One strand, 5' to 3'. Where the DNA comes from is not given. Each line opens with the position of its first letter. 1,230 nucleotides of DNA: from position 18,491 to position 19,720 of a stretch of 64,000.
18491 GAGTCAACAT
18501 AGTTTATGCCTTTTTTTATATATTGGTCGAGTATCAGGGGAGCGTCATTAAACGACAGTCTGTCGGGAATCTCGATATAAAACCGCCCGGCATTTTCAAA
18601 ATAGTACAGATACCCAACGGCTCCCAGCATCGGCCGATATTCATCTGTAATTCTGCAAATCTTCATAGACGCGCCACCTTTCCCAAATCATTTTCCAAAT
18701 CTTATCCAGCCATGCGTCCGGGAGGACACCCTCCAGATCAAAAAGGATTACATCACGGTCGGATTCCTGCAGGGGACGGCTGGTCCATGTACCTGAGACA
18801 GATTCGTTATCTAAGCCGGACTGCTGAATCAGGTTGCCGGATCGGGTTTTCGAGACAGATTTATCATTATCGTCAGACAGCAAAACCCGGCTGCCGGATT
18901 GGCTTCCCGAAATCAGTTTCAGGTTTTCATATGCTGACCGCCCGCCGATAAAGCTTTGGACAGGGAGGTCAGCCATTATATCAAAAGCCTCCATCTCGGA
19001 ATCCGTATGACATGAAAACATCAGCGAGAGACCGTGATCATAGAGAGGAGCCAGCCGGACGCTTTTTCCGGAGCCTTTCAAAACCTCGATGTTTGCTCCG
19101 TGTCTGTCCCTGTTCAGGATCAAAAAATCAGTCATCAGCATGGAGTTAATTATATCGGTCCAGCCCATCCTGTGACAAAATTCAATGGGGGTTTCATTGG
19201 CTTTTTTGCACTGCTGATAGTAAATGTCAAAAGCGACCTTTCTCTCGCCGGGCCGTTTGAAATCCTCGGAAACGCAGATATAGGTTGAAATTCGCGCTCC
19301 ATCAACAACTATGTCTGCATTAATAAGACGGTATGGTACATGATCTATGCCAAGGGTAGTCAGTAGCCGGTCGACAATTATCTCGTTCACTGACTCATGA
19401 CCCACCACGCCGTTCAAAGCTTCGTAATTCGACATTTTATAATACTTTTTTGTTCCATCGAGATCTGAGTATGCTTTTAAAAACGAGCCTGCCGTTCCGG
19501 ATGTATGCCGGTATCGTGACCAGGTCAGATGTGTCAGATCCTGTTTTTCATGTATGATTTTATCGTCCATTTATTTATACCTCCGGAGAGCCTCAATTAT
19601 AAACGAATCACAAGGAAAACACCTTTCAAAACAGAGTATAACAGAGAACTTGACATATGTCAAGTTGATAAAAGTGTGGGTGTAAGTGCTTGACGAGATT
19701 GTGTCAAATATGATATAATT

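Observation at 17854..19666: Permuted HipBST-like module: short HipA-family kinase first, then a HipS-like/DUF2442-like/HTH fusion, under a palindromic operator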

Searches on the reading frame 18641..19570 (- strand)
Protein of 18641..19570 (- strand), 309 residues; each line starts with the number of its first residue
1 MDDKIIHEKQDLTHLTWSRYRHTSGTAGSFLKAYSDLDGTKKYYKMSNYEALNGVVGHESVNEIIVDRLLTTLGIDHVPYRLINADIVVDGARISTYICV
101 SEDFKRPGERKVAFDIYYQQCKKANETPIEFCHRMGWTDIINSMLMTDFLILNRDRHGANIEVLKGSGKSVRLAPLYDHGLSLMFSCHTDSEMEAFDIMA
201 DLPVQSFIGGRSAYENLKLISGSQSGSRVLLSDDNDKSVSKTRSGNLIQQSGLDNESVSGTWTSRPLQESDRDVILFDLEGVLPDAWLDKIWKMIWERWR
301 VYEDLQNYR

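Call 3: search_protein_families(library=pfam, proteins=[window:18641-19570:-], max_evalue=1)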
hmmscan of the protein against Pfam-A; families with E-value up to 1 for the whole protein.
window:18641-19570:- (309 aa): 3 families
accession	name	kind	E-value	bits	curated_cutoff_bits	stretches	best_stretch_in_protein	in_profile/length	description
PF07804.18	HipA_C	-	0.00024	21.2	30.5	1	144-182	125-162/213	HipA-like C-terminal domain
PF00454.33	PI3_PI4_kinase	-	0.029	14.7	27.1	1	119-203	111-186/241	Phosphatidylinositol 3- and 4-kinase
PF06702.18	Fam20C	-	0.14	12.2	26.8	1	117-224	70-166/218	Golgi casein kinase, C-terminal, Fam20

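Call 4: search_protein_families(library=ncbifam, proteins=[window:18641-19570:-], max_evalue=1)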
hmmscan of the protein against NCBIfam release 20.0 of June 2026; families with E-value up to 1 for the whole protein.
window:18641-19570:- (309 aa): 1 family
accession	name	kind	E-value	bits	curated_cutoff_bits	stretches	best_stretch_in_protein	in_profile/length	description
NF007297.0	PRK09775.1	equivalog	0.0038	16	401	1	150-201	340-390/446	type II toxin-antitoxin system HipA family toxin YjjJ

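Call 5: find_homologous_proteins(query=window:18641-19570:-)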
Query window:18641-19570:- (309 aa): 3197 proteins with E <= 0.001 among 6479 candidates; the best 120 are listed.
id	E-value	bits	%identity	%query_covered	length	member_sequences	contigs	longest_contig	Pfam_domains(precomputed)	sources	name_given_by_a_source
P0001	1.8e-207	706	99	100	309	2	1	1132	-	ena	-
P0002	5.9e-121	421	62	100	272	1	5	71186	-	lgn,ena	-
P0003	1.8e-110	387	56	100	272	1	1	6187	-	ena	-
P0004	1.5e-103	364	54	100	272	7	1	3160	-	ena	-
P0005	1.9e-102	361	54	100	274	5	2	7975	-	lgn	-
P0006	2.2e-101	357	55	99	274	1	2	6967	-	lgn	-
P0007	2.4e-101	357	52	100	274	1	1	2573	-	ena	-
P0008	3.6e-101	357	53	100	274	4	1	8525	-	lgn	-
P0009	2.2e-100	354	53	100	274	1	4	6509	-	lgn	-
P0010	2.9e-100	354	53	100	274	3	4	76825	-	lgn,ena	-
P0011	5.2e-100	353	52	99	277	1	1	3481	-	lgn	-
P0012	8.2e-100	352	52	99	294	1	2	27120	-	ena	-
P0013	1.6e-99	351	53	100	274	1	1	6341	-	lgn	-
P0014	2.0e-99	351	53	98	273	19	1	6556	-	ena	-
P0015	5.3e-99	349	53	100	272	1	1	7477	-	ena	-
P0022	2.3e-98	347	54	100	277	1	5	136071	-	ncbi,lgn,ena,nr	ncbi:MAG: hypothetical protein J5569_00650 [Oscillospiraceae bacterium]|nr:hypothetical protein [Osc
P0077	3.4e-96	340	51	100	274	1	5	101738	-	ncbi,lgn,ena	-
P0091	6.2e-96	339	51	100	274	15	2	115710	-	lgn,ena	-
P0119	1.6e-95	338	52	100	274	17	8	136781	-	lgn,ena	-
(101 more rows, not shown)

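Call 6: search_protein_families(library=padloc, proteins=[window:18641-19570:-], max_evalue=1)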
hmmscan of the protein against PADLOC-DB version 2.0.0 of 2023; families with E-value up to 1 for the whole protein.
window:18641-19570:- (309 aa): 8 families
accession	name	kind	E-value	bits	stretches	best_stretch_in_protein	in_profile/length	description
PDLC04342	PDC-M03A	-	7.3e-10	36.9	1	128-190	137-201/299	-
PDLC04340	PDC-M03A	-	2.3e-09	35.1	1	137-193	126-181/280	-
PDLC04344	PDC-M03A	-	1.1e-08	33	1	128-188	134-197/305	-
PDLC04339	PDC-M03A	-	2.6e-07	28.3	1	143-186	139-181/293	-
PDLC04345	PDC-M03A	-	0.00011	19.5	1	140-187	147-197/302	-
PDLC04341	PDC-M03A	-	0.0011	16.5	1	139-184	147-194/294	-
PDLC04337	PDC-M03A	-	0.0016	16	1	140-186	89-136/250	-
PDLC04338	PDC-M03A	-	0.0026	14.8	1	123-183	238-301/428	-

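Call 7: search_protein_families(library=phrogs, proteins=[window:18641-19570:-], max_evalue=1)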
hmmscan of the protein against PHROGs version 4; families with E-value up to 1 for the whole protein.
window:18641-19570:- (309 aa): 2 families
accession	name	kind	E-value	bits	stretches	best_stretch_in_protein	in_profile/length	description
phrog_8728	-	unknown function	4.8e-07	30.1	1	138-196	150-209/307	-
phrog_3162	-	unknown function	0.079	13.4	1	134-192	108-164/247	-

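Call 18: search_solved_structures(query=A2, max_evalue=10, show_alignments=2)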
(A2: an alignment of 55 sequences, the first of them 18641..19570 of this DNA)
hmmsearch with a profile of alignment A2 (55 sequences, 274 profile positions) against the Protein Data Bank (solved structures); distinct sequences matched with E-value up to 10: 2.
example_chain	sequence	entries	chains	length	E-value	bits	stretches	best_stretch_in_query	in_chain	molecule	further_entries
3akj_A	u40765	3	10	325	1.3e-06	31.2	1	135-261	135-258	CtkA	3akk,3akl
6d6j_A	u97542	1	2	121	1.5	11.3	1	178-244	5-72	HIT family hydrolase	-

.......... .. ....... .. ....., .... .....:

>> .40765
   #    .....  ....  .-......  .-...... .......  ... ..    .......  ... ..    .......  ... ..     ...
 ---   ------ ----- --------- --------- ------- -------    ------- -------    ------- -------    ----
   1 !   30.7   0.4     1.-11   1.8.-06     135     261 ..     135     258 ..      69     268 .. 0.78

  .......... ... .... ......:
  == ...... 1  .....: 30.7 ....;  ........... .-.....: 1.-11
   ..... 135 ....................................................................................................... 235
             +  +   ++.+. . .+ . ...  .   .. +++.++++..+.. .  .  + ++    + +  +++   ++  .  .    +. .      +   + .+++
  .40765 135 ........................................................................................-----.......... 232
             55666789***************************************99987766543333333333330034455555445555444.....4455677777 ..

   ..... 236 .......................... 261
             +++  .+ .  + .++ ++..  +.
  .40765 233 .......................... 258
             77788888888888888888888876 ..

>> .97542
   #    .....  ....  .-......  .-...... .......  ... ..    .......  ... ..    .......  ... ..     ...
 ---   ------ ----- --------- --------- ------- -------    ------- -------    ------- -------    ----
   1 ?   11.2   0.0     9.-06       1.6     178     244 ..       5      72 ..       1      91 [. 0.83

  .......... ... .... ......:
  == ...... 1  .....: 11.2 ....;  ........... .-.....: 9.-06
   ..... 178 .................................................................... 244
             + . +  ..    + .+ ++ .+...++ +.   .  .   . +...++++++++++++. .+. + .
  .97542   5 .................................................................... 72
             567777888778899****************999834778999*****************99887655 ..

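Call 21: find_encoding_contigs(protein=P0022, flank=6000, max_places=4)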
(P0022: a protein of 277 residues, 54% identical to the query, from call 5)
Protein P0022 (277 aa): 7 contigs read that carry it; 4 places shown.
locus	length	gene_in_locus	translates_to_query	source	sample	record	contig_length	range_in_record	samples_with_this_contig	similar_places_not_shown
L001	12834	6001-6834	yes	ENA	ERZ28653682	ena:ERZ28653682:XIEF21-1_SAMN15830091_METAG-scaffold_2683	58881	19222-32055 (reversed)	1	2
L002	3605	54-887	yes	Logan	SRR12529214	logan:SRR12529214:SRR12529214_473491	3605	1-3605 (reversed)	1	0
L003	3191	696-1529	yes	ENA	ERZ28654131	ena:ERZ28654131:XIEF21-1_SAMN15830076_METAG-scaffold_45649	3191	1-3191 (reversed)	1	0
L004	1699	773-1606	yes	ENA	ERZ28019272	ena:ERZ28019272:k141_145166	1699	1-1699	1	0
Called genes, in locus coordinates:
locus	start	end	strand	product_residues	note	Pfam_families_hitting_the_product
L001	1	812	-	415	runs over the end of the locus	PF08501:Shikimate_dh_N, PF13238:AAA_18 (weak), PF01202:SKI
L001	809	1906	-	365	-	PF01264:Chorismate_synt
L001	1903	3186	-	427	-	PF01817:CM_2, PF00465:Fe-ADH, PF13685:Fe-ADH_2 (weak), PF01761:DHQ_synthase, PF24621:DHQS_C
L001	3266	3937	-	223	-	PF04140:ICMT, PF04191:PEMT, PF01222:ERG4_ERG24 (weak)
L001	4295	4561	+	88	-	PF07927:HicA_toxin (weak)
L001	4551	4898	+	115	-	PF05534:HicB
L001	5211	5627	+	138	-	PF17761:DUF1016_N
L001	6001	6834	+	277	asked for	-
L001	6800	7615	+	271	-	PF10387:DUF2442, PF12728:HTH_17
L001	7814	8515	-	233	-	PF18978:DUF5714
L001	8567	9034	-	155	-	PF09719:C_GCAxxG_C_C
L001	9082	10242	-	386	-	PF00144:Beta-lactamase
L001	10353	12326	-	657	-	PF00724:Oxidored_FMN, PF07992:Pyr_redox_2 (weak), PF00070:Pyr_redox (weak), PF00890:FAD_binding_2 (weak), PF07992:Pyr_redox_2, PF12831:FAD_oxidored (weak), PF13450:NAD_binding_8 (weak), PF00070:Pyr_redox, +3 more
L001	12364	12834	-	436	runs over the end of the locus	PF06808:DctM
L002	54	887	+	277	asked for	-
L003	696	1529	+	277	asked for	-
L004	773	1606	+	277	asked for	-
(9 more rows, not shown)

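Call 22: find_related_loci(query=A2, collection=genome_contigs, flank=6000)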
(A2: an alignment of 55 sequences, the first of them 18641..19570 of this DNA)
Query A2 (309 aa) in genome_contigs; peptide patterns used: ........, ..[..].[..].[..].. (x = any residue, [..] = any of these).
599 stretches matched a pattern (row limit reached: there are more); 530 encode a relative of the query (tblastn E <= 1e-3); the best 80 are kept; 80 distinct loci.
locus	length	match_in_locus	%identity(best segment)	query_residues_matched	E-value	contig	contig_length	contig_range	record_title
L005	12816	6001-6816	53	1-309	7e-108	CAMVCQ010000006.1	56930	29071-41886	MAG TPA_asm: uncultured Lachnospiraceae bacterium isolate SRR8387714_bin.5_metaWRAP_v1.3_MAG genome assembly, contig: ER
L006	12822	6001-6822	54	1-309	3e-107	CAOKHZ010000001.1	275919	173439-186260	MAG TPA_asm: uncultured Faecalicatena sp. isolate SRR17684645_bin.25_metawrap_v1.3_MAG genome assembly, contig: NODE.14_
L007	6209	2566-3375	52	1-307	1e-104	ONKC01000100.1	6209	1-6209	uncultured Clostridiales bacterium isolate RUG381 genome assembly, contig: scaffold_16504, whole genome shotgun sequence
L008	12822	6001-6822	54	1-309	1e-103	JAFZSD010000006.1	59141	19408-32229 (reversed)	MAG: Oscillospiraceae bacterium isolate RGIG8048 Water_buffalos_Rumen-1__c74211, whole genome shotgun sequence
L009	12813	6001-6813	54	4-309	4e-103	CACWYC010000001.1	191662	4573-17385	MAG: Ruminococcaceae bacterium isolate RUG11024 genome assembly, contig: RUG11024_asm_1, whole genome shotgun sequence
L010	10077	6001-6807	52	4-309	1e-102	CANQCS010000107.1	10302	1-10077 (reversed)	MAG: uncultured Oscillospiraceae bacterium isolate Lapin-001__bin13 genome assembly, contig: Lapin-001__NODE_5817_length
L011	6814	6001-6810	54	1-305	1e-102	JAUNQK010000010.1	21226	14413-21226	MAG: Bacillota bacterium isolate S38M_St_49 NODE_491_length_21226_cov_7.348448, whole genome shotgun sequence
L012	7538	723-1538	53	1-307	1e-102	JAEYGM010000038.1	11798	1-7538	MAG: Bacillota bacterium isolate OH_HFB_289 k127_2409921, whole genome shotgun sequence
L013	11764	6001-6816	50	1-307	6e-102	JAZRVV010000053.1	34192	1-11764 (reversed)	MAG: Acutalibacteraceae bacterium isolate T1900044953_TA20190006.MAGScoT_cleanbin_000012 SGB_3732_k141_1717399, whole ge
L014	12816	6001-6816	52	1-307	3e-101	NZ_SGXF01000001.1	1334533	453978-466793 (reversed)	Cuneatibacter caecimuris strain DSM 29486 Ga0310506_101, whole genome shotgun sequence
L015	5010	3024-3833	51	5-309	2e-101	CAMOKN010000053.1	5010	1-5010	MAG: uncultured Clostridia bacterium isolate SRR873609_bin.45_metaWRAP_v1.3_MAG genome assembly, contig: ERZ1756109_8797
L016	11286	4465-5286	51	1-309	3e-101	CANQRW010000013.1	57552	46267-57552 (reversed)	MAG: uncultured Lachnospiraceae bacterium isolate Lapin-023__bin95 genome assembly, contig: Lapin-023__NODE_755_length_5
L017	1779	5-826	51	1-309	3e-107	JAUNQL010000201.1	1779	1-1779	MAG: Clostridia bacterium isolate S38M_St_5 NODE_30353_length_1779_cov_3.283063, whole genome shotgun sequence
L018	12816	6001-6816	50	1-307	3e-101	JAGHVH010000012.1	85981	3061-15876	MAG: Candidatus Limimonas egerieequi isolate E5_MB2_129 c_000000037343, whole genome shotgun sequence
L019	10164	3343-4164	50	1-309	5e-101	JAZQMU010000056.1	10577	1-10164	MAG: Faecalimonas sp. isolate T1900044604_TS20190070.MAGScoT_cleanbin_000075 SGB_721_k141_1592168, whole genome shotgun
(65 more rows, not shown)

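Call 29: predict_structure(alignment_id=A2)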
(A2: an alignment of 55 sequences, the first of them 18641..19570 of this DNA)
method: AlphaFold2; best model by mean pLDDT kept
length: 309 residues; sequences in the alignment: 55
mean_pLDDT: 80.5   pTM: 0.81
mean pLDDT of the five models: 80.5, 80.4, 79.1, 78.7, 78.0
residues with pLDDT >= 90: 167; 70-90: 68; 50-70: 28; < 50: 46
segments of 3 or more residues with pLDDT < 50: 22-26, 157-159, 223-260
pLDDT, mean of each block of 10 residues (from residue 1): 88 89 51 91 83 72 93 93 93 92 94 94 95 93 90 61 91 86 77 91 84 88 45 37 36 40 84 96 92 96 85
secondary structure, 60 per line:
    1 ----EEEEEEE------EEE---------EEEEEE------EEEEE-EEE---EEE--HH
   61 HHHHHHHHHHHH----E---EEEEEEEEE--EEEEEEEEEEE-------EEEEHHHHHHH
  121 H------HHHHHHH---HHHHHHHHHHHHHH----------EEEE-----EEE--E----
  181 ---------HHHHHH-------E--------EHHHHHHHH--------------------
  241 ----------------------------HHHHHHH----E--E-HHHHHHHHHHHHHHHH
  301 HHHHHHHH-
elements in order: E5-11 E18-20 E30-35 E42-46 E48-50 E54-56 H59-72 E81-89 E92-102 E110-113 H114-121 H128-134 H138-151 E162-165 E171-173 H190-195 H213-220 H269-275 H285-308

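Call 35: fold_search(model_id=the predicted structure, library=pdb)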
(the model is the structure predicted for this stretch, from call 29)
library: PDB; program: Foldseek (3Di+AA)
matches with E <= 10: 904; with E <= 0.001: 24
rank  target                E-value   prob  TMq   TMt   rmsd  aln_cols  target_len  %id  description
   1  3akk_A                8.2e-08  1.00  0.54  0.56   8.0       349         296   11  Crystal structure of A Helicobacter pylori proinflammatory kinase CtkA (released 2010-12-01)
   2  3akk_B                8.7e-08  1.00  0.52  0.56   6.4       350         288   12  Crystal structure of A Helicobacter pylori proinflammatory kinase CtkA (released 2010-12-01)
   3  3akk_C                2.5e-07  1.00  0.51  0.55   8.2       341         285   12  Crystal structure of A Helicobacter pylori proinflammatory kinase CtkA (released 2010-12-01)
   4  3akl_C                4.9e-07  1.00  0.51  0.55   8.4       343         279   12  Crystal structure of A Helicobacter pylori proinflammatory kinase CtkA (released 2010-12-01)
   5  3akl_A                1.5e-06  1.00  0.50  0.54   9.7       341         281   12  Crystal structure of A Helicobacter pylori proinflammatory kinase CtkA (released 2010-12-01)
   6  3akk_D                2.4e-06  1.00  0.51  0.54   9.6       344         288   13  Crystal structure of A Helicobacter pylori proinflammatory kinase CtkA (released 2010-12-01)
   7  3dnv_A                1.1e-04  1.00  0.44  0.35   9.1       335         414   13  MDT Protein (released 2009-01-27)
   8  5xoo_A                1.2e-04  1.00  0.40  0.36  12.9       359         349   11  The structure of hydra Fam20 with sugar (released 2018-04-11)
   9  3tpv                  1.6e-04  1.00  0.39  0.31  12.4       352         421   10  Structure of pHipA bound to ADP (released 2012-10-03)
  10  2wiu_A                1.8e-04  1.00  0.41  0.31   8.4       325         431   12  Mercury-modified bacterial persistence regulator hipBA (released 2009-07-28)
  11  3hzi_A                2.5e-04  1.00  0.43  0.33   8.5       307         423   11  Structure of mdt protein (released 2009-07-28)
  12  3dnu                  4.1e-04  1.00  0.42  0.34   9.4       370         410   11  structure of MDT protein (released 2009-01-27)
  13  5c01_B                4.1e-04  0.99  0.29  0.32   7.7       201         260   13  Crystal Structure of kinase (released 2015-09-16)
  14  3tpt_B                4.3e-04  1.00  0.34  0.26   7.3       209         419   14  Structure of HipA(D309Q) bound to ADP (released 2012-10-03)
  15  4pu4_B                5.8e-04  1.00  0.34  0.26   8.7       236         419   16  Shewanella oneidensis MR-1 Toxin Antitoxin System HipA, HipB and its operator DNA complex (space group P21) (released 2014-08-06)
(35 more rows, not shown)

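Call 49: find_encoding_contigs(protein=P0002, flank=10000, max_places=3)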
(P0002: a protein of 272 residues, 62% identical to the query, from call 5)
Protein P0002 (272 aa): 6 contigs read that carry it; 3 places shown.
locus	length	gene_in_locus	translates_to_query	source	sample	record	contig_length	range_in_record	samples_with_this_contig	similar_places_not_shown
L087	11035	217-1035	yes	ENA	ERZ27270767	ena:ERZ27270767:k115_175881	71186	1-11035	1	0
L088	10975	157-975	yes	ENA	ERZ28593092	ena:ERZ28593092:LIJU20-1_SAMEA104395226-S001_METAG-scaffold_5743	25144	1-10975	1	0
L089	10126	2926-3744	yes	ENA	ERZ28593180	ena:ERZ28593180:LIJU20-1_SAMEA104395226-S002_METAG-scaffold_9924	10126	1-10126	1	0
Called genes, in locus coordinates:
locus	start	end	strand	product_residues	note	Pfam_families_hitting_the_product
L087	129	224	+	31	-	-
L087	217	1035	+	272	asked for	-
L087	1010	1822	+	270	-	-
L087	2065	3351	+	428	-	PF01053:Cys_Met_Meta_PP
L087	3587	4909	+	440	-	PF13742:tRNA_anti_2, PF02601:Exonuc_VII_L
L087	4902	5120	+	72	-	PF02609:Exonuc_VII_S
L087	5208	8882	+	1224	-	-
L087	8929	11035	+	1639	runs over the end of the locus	PF07494:Reg_prop (faint), PF00512:HisKA, PF02518:HATPase_c, PF00072:Response_reg, PF01627:Hpt (weak)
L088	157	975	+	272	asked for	-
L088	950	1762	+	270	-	-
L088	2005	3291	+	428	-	PF01053:Cys_Met_Meta_PP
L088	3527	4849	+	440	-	PF13742:tRNA_anti_2, PF02601:Exonuc_VII_L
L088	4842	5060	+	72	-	PF02609:Exonuc_VII_S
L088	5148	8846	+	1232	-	-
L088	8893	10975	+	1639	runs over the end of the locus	PF07494:Reg_prop (faint), PF00512:HisKA, PF02518:HATPase_c, PF00072:Response_reg, PF01627:Hpt (weak)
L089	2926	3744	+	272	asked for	-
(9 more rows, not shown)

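Call 50: find_encoding_contigs(protein=P0119, flank=8000, max_places=3)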
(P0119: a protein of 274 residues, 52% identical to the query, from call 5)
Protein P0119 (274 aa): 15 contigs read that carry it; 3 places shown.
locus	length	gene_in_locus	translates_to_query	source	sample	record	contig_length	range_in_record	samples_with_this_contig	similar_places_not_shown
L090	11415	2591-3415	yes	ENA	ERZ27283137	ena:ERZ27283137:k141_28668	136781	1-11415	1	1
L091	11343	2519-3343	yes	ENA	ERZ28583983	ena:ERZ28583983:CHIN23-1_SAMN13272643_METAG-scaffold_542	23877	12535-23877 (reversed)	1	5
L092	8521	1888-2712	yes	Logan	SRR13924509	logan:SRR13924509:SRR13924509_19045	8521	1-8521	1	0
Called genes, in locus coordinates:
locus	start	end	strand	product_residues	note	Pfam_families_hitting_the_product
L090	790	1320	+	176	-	PF00075:RNase_H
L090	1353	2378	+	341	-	PF02547:Queuosine_synth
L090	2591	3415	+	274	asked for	-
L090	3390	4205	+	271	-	PF10387:DUF2442 (weak), PF12728:HTH_17 (weak)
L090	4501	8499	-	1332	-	PF00112:Peptidase_C1, PF18560:Lectin_like, PF18676:MBG_2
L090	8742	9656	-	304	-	PF12833:HTH_18, PF00165:HTH_AraC (weak)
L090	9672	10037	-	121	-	PF01022:HTH_5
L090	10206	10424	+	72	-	PF00403:HMA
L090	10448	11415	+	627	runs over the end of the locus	PF00122:E1-E2_ATPase, PF00702:Hydrolase, PF12710:HAD (faint), PF08282:Hydrolase_3 (faint)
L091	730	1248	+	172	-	PF00075:RNase_H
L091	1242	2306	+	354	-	PF02547:Queuosine_synth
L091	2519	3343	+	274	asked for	-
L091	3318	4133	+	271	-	PF10387:DUF2442 (weak), PF12728:HTH_17 (weak)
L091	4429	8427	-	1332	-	PF00112:Peptidase_C1, PF18560:Lectin_like, PF18676:MBG_2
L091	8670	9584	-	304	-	PF12833:HTH_18, PF00165:HTH_AraC (weak)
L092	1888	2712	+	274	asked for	-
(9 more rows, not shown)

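Call 51: find_encoding_contigs(protein=P0091, flank=8000, max_places=2)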
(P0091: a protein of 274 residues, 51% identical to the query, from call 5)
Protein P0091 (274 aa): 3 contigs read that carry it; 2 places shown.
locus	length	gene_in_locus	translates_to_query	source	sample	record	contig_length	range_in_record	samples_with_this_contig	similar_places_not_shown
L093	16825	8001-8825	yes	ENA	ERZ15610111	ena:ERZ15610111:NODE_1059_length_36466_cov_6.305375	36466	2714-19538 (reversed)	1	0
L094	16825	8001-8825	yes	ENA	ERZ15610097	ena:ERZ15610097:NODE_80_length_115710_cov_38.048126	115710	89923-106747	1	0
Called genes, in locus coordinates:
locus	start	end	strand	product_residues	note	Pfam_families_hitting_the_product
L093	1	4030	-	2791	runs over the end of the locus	PF09479:Flg_new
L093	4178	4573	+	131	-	PF07963:N_methyl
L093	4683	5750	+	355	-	PF13657:Couple_hipA, PF07804:HipA_C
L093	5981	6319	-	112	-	-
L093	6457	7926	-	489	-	PF13173:AAA_14, PF13635:DUF4143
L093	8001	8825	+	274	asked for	-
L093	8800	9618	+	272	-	PF10387:DUF2442 (weak)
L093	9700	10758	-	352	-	PF00589:Phage_integrase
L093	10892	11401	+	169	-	-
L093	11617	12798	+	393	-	-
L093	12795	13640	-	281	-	PF04542:Sigma70_r2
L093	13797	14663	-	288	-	PF00248:Aldo_ket_red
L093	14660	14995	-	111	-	PF02627:CMD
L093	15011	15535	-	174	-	PF02525:Flavodoxin_2, PF03358:FMN_red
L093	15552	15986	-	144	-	PF07883:Cupin_2 (weak)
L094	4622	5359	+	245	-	PF13657:Couple_hipA, PF07804:HipA_C (weak)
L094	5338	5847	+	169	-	PF07804:HipA_C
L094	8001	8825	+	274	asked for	-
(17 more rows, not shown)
